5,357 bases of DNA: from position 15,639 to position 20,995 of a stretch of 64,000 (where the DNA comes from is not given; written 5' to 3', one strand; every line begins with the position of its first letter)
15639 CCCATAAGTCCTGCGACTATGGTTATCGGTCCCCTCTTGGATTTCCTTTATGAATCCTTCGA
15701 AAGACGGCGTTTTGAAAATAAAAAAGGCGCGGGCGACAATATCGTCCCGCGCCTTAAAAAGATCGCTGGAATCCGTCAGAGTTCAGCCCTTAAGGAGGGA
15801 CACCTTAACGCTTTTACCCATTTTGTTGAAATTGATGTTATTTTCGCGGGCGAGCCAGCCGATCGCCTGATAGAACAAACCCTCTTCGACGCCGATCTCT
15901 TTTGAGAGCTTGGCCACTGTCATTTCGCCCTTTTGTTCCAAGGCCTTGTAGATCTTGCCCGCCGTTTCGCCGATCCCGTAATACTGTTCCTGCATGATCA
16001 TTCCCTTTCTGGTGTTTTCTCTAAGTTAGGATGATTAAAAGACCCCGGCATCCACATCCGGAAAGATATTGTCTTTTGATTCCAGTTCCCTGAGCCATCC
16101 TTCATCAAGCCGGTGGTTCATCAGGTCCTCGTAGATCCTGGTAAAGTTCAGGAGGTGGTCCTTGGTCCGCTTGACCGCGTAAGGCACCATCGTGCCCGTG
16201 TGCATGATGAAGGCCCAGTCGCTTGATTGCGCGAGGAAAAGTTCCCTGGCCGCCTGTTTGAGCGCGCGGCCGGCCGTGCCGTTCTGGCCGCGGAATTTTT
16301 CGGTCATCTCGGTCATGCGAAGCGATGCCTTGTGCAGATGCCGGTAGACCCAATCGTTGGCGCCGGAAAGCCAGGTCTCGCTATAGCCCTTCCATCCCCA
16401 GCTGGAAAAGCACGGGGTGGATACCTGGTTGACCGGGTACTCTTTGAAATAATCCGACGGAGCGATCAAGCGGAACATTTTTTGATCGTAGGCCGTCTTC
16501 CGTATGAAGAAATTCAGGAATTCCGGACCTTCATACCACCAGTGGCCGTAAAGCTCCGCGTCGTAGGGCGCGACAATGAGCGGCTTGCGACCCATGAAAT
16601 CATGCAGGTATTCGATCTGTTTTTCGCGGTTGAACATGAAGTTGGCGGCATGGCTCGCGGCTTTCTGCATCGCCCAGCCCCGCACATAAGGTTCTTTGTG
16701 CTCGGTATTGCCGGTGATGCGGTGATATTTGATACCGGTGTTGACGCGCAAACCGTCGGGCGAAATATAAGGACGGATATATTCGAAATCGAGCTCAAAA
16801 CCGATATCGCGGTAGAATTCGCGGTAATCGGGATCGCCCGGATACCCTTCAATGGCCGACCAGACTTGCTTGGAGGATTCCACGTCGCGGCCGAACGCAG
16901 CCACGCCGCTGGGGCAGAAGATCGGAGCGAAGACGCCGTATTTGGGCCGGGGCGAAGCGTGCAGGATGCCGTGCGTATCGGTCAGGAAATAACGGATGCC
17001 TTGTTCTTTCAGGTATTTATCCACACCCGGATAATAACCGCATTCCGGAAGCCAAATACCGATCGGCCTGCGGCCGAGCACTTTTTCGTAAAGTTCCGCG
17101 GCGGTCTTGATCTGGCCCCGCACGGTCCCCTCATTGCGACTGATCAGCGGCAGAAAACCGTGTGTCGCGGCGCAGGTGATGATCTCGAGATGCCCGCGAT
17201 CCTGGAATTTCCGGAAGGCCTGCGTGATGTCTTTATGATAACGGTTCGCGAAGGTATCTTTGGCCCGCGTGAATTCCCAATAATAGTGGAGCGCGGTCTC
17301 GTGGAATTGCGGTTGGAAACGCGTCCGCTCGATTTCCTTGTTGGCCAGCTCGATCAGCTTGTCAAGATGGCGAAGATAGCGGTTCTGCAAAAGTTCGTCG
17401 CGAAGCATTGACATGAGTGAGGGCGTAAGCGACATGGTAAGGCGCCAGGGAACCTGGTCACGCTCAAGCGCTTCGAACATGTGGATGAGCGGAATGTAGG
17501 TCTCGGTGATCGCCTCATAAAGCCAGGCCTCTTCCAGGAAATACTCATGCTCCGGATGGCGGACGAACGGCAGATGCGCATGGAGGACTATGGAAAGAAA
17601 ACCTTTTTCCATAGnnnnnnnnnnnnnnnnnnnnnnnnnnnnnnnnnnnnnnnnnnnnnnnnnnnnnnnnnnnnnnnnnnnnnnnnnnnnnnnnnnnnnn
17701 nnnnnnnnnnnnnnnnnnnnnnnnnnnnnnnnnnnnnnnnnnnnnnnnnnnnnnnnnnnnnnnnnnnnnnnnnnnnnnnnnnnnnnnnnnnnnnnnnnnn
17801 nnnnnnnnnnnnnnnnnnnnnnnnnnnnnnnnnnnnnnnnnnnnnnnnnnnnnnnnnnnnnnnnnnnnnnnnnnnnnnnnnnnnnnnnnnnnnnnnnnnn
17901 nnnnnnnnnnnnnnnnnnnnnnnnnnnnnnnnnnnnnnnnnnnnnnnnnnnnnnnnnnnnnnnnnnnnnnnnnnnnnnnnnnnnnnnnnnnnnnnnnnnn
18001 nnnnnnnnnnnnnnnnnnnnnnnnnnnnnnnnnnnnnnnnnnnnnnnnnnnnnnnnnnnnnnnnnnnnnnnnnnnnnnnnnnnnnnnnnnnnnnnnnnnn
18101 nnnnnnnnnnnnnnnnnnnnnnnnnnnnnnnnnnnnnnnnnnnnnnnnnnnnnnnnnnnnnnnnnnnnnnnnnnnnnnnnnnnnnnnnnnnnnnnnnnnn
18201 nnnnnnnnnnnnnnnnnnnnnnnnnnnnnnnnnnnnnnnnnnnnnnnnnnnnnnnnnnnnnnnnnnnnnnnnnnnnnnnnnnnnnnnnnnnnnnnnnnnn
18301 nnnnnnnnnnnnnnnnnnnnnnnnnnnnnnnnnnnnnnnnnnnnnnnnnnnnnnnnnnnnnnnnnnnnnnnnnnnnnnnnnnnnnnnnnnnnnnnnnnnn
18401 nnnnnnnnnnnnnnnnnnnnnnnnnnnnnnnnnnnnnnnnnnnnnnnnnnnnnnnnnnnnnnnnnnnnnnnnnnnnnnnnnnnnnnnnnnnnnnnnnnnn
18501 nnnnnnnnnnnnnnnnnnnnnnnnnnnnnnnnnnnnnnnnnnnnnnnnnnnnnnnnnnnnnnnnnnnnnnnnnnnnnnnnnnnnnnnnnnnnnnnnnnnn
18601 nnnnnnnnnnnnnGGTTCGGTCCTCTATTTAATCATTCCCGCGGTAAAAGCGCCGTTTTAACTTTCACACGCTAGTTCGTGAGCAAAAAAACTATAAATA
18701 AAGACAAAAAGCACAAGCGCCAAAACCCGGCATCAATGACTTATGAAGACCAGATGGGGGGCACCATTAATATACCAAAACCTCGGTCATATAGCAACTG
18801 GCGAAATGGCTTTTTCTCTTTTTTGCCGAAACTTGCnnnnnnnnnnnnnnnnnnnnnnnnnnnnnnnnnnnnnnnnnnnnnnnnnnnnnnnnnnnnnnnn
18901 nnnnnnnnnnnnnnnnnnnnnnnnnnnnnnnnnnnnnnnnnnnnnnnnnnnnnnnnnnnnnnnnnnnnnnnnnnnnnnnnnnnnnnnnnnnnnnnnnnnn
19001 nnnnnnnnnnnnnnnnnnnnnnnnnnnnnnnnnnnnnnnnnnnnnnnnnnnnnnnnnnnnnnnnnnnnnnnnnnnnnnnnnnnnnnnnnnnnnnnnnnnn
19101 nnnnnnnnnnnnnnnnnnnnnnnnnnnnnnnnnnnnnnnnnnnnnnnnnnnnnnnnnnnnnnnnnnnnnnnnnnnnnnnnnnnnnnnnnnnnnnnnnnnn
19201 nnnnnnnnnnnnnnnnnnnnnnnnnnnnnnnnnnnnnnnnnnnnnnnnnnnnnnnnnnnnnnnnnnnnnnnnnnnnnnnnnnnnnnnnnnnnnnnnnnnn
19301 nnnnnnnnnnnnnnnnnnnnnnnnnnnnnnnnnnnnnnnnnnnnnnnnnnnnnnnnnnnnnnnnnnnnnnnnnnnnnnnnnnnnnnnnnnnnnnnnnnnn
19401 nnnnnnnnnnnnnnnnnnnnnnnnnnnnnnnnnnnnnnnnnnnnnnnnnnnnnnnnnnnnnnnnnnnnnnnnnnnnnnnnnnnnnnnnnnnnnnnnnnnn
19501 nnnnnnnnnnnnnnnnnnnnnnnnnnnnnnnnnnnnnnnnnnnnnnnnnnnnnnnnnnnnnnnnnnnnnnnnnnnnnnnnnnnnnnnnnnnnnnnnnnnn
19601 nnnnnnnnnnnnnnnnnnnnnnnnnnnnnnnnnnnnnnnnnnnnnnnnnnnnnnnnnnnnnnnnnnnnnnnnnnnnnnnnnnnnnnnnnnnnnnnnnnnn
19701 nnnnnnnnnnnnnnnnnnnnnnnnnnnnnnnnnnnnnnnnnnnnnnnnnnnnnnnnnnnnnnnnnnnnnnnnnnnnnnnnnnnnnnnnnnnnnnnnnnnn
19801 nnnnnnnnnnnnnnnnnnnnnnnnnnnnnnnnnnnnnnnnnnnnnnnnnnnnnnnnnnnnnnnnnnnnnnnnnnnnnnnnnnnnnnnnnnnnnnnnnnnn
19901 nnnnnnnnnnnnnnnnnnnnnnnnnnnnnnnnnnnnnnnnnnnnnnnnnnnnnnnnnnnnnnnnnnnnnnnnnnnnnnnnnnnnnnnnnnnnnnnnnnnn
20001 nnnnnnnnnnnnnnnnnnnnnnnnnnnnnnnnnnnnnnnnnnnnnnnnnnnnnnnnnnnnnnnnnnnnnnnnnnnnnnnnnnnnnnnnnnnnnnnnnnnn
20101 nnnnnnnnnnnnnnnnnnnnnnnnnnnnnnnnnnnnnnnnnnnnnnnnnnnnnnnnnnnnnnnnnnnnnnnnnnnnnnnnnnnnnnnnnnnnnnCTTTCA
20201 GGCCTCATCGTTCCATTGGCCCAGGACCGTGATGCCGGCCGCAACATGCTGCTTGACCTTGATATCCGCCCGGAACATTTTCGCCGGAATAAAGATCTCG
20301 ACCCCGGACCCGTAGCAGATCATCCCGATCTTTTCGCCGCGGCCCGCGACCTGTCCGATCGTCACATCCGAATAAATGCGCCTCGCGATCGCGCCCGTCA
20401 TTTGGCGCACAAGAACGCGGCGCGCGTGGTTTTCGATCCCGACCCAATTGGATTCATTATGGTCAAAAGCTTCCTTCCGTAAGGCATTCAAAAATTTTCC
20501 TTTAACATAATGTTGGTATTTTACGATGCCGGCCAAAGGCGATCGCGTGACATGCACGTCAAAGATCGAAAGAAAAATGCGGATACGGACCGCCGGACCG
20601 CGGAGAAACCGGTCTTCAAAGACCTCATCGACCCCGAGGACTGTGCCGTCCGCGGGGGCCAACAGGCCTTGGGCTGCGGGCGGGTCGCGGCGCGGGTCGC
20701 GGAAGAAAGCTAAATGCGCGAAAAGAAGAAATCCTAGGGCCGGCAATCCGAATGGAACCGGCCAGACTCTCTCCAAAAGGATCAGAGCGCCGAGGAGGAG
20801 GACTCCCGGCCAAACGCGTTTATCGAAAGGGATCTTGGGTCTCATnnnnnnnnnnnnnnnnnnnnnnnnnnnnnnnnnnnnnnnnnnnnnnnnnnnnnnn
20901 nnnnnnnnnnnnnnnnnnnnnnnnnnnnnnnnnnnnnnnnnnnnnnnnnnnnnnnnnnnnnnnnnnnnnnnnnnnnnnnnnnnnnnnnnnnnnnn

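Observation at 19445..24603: Tandem class-B radical SAM enzymes translationally coupled (ATGA) to psd-pssA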

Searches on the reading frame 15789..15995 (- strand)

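Call 93: search_protein_families(library=pfam, proteins=[window:15789-15995:-], max_evalue=0.0001)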
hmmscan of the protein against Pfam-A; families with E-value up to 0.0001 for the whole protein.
window:15789-15995:- (69 aa): 1 family
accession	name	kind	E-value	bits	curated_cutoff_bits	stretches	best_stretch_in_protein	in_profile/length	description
PF10771.15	DUF2582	-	4.1e-18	65.7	24.2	1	2-66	2-64/65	Winged helix-turn-helix domain (DUF2582)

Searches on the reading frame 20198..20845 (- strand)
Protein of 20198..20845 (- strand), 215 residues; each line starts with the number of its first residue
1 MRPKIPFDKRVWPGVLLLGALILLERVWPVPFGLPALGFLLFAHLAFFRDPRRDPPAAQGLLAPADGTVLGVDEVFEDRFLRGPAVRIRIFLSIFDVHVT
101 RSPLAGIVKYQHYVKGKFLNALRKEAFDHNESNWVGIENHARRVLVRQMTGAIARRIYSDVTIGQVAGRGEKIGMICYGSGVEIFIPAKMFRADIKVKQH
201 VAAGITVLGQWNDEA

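Call 4: search_protein_families(library=pfam, proteins=[window:20198-20845:-])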
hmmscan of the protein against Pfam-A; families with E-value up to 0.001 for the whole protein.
window:20198-20845:- (215 aa): 1 family
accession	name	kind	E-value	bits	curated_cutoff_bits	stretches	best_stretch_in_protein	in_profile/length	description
PF02666.20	PS_Dcarbxylase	-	1.9e-32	113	22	1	46-208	7-197/198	Phosphatidylserine decarboxylase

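Call 5: search_protein_families(library=ncbifam, proteins=[window:20198-20845:-])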
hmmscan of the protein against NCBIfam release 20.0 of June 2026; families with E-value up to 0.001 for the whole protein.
window:20198-20845:- (215 aa): 11 families
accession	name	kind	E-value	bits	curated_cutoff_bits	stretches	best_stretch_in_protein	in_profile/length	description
NF003678.0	PRK05305.1-2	equivalog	8.5e-55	185.4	225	1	36-210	41-216/218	phosphatidylserine decarboxylase family protein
NF003685.0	PRK05305.2-5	equivalog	3.5e-45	153.7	183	1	39-213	33-195/198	phosphatidylserine decarboxylase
NF003682.0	PRK05305.2-2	equivalog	1.9e-41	141.8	284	1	18-210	21-211/212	phosphatidylserine decarboxylase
NF003679.0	PRK05305.1-3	equivalog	1.4e-40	139.3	252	1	40-210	58-232/234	phosphatidylserine decarboxylase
TIGR00164.2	AS_decarb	equivalog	6.7e-40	136.6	230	1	19-210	11-210/215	archaetidylserine decarboxylase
NF003680.0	PRK05305.1-5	equivalog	2.8e-37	128.2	262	1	12-211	15-214/217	phosphatidylserine decarboxylase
NF003683.0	PRK05305.2-3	equivalog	4.5e-37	127.4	244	1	33-209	33-201/204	phosphatidylserine decarboxylase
NF003677.0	PRK05305.1-1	equivalog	1.4e-36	126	315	1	38-213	43-222/232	phosphatidylserine decarboxylase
NF003684.0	PRK05305.2-4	equivalog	7.6e-35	120.5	317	1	45-214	46-217/228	phosphatidylserine decarboxylase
NF038088.1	anchor_synt_D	exception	1.6e-33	115.9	240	1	41-208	34-192/194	protein sorting system archaetidylserine decarboxylase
NF003681.0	PRK05305.2-1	equivalog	8.2e-25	87.6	377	1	37-209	39-216/231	phosphatidylserine decarboxylase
